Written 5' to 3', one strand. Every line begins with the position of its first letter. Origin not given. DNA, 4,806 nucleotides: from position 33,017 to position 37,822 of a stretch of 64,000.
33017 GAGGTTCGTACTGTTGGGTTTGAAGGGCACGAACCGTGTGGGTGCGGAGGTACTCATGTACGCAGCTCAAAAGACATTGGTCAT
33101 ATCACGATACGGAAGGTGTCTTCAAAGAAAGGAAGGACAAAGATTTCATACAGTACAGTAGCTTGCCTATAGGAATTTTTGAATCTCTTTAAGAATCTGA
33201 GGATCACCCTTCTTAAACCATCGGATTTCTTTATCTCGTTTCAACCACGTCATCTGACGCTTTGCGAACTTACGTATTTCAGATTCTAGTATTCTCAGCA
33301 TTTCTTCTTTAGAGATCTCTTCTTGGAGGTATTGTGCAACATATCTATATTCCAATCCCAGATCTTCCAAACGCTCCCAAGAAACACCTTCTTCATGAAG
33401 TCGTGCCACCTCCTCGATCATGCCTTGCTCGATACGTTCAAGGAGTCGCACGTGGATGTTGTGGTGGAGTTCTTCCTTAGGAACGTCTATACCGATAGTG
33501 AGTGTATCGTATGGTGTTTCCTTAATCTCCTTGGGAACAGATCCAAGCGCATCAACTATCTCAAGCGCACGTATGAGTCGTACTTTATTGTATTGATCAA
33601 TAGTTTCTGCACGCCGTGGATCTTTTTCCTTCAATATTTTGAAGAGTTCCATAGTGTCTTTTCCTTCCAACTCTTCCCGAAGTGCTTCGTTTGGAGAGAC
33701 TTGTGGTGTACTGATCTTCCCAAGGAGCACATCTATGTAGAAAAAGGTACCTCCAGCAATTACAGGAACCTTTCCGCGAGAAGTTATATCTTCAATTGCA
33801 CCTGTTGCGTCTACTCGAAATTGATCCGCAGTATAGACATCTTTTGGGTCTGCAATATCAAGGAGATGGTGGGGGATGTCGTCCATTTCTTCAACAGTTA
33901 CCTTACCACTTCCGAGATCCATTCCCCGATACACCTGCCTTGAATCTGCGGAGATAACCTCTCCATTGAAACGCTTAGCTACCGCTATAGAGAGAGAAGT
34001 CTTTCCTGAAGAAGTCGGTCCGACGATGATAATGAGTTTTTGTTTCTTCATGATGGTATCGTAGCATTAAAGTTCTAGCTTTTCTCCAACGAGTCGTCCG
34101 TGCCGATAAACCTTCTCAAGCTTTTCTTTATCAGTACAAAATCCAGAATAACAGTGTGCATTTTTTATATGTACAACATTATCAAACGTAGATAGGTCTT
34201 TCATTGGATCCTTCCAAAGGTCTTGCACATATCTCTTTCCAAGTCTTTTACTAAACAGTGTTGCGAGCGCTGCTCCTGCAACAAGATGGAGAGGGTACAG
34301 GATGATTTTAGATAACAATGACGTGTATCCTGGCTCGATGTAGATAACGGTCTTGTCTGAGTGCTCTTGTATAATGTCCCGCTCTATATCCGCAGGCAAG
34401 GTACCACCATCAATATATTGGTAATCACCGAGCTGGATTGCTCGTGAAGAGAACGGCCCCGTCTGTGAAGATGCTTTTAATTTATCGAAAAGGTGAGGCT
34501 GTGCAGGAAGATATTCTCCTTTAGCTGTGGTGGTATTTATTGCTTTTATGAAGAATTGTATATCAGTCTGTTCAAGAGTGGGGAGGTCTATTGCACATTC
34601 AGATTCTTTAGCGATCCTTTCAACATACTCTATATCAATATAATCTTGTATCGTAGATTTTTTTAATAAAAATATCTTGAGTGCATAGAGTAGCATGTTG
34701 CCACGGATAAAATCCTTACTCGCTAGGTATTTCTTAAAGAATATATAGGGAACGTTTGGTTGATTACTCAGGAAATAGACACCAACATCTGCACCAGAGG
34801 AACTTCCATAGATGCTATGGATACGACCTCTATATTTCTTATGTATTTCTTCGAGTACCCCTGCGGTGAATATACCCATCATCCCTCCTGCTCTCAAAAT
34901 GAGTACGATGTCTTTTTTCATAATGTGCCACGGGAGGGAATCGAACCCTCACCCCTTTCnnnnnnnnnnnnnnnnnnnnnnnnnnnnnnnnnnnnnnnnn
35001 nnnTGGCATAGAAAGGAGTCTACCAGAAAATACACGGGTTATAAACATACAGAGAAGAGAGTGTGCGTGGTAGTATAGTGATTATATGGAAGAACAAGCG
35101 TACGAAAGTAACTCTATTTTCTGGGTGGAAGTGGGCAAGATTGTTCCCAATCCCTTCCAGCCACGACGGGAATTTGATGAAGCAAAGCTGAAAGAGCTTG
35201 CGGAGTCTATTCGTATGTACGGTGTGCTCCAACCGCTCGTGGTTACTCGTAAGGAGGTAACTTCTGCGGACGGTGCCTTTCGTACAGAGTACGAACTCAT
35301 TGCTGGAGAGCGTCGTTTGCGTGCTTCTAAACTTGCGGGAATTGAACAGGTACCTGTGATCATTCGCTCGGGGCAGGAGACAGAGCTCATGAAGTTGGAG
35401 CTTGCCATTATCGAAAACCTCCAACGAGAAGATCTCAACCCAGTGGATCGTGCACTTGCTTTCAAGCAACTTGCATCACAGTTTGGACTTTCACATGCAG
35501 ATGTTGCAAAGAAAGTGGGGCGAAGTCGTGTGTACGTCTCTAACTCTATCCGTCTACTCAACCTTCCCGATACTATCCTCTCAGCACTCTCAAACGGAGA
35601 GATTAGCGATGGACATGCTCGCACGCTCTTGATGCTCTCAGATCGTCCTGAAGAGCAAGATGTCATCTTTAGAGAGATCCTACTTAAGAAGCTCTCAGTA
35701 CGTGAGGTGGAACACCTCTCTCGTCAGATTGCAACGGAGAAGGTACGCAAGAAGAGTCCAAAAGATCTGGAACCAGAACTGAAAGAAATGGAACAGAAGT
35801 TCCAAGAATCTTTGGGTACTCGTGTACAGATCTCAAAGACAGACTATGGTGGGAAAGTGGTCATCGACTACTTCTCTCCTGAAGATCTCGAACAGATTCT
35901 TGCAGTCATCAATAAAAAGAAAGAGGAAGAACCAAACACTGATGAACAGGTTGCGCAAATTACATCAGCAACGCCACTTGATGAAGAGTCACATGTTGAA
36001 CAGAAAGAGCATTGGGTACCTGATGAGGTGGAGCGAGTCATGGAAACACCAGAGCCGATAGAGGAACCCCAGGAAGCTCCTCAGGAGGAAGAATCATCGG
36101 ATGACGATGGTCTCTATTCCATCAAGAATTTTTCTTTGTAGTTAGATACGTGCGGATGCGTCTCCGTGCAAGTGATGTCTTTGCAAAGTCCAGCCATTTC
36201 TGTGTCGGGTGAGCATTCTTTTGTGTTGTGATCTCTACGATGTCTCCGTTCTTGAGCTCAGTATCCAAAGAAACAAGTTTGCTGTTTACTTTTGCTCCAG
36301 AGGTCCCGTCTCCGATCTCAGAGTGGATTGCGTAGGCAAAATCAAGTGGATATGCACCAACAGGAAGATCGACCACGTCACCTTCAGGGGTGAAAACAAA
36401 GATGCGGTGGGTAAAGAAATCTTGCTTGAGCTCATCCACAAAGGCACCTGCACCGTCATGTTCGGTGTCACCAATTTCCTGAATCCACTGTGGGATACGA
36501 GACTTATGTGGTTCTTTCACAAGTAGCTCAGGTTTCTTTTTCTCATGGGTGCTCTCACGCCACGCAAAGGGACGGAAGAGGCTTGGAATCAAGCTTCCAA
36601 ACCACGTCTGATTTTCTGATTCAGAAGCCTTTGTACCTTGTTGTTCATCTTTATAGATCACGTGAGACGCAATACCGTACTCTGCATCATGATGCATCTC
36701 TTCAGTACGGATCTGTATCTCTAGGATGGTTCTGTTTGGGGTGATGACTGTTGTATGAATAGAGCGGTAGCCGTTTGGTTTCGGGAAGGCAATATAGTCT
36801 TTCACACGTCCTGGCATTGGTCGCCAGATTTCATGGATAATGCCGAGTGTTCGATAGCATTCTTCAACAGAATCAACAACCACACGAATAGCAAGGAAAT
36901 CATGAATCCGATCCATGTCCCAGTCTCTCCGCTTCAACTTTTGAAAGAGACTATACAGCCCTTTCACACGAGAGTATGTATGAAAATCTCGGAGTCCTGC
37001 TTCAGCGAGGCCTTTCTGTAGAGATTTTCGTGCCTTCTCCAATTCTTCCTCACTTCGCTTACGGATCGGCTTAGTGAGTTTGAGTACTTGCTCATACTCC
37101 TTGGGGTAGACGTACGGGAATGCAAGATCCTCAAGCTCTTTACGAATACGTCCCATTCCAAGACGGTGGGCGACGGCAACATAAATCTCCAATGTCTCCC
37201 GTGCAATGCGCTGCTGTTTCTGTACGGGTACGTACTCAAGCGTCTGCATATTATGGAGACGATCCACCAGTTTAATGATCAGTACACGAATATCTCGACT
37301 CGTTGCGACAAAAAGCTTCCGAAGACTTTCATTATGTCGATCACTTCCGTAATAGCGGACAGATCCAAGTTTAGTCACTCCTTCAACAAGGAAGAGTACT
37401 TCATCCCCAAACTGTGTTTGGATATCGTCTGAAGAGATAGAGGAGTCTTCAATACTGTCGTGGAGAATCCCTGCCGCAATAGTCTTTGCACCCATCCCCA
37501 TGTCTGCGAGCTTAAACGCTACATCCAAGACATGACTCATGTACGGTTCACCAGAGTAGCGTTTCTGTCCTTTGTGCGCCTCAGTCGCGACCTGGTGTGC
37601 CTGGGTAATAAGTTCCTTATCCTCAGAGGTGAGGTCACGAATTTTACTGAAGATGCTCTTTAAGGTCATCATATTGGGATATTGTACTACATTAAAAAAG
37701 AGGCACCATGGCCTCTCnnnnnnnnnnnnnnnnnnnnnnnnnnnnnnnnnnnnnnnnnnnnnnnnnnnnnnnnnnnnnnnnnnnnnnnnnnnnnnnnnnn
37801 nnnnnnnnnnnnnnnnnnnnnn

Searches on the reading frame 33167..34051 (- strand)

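Call 8: search_protein_families(library=pfam, proteins=[window:33167-34051:-], max_evalue=0.001)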
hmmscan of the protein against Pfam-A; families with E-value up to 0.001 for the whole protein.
window:33167-34051:- (294 aa): 2 families
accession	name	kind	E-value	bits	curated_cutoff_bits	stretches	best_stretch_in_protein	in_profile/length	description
PF01715.23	IPPT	-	2e-65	221.3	23.6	1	39-273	1-243/243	IPP transferase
PF01745.22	IPT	-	2.7e-10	40.5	20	1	5-60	2-57/233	Isopentenyl transferase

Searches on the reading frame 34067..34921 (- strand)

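Call 8: search_protein_families(library=pfam, proteins=[window:34067-34921:-], max_evalue=0.001)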
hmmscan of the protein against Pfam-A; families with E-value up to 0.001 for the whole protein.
window:34067-34921:- (284 aa): 1 family
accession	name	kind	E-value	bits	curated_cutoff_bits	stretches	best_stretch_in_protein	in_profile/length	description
PF01734.28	Patatin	-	1.1e-07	32.7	27.7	1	7-175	1-182/191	Patatin-like phospholipase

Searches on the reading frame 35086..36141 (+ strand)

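Call 8: search_protein_families(library=pfam, proteins=[window:35086-36141:+], max_evalue=0.001)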
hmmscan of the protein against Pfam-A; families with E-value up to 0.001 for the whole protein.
window:35086-36141:+ (351 aa): 4 families
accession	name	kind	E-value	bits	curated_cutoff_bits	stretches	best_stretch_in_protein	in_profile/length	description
PF17762.8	HTH_ParB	-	8.1e-31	106.6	22.6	1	115-215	1-100/102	ParB HTH domain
PF02195.25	ParB_N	-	1.3e-27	96.1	26.3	1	14-113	6-95/95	ParB N-terminal domain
PF23552.2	ParB_C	-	1.9e-10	40.5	23.8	1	230-275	3-49/50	ParB dimerisation domain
PF08535.16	KorB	-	0.00033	21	22.3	1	134-178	3-47/89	KorB domain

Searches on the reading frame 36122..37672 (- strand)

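Call 8: search_protein_families(library=pfam, proteins=[window:36122-37672:-], max_evalue=0.001)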
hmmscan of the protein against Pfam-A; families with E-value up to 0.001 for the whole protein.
window:36122-37672:- (516 aa): 4 families
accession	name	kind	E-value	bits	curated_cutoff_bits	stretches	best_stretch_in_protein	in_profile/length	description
PF13328.12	HD_4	-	4.1e-41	140.7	27.2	1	25-173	1-155/156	HD domain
PF04607.23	RelA_SpoT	-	1.8e-39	134.9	27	1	234-344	1-112/113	Region found in RelA / SpoT proteins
PF02824.27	TGS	-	5e-22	78.1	22.2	1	424-483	1-60/60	TGS domain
PF01966.28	HD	-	2.3e-05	25.1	22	1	45-142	2-116/116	HD domain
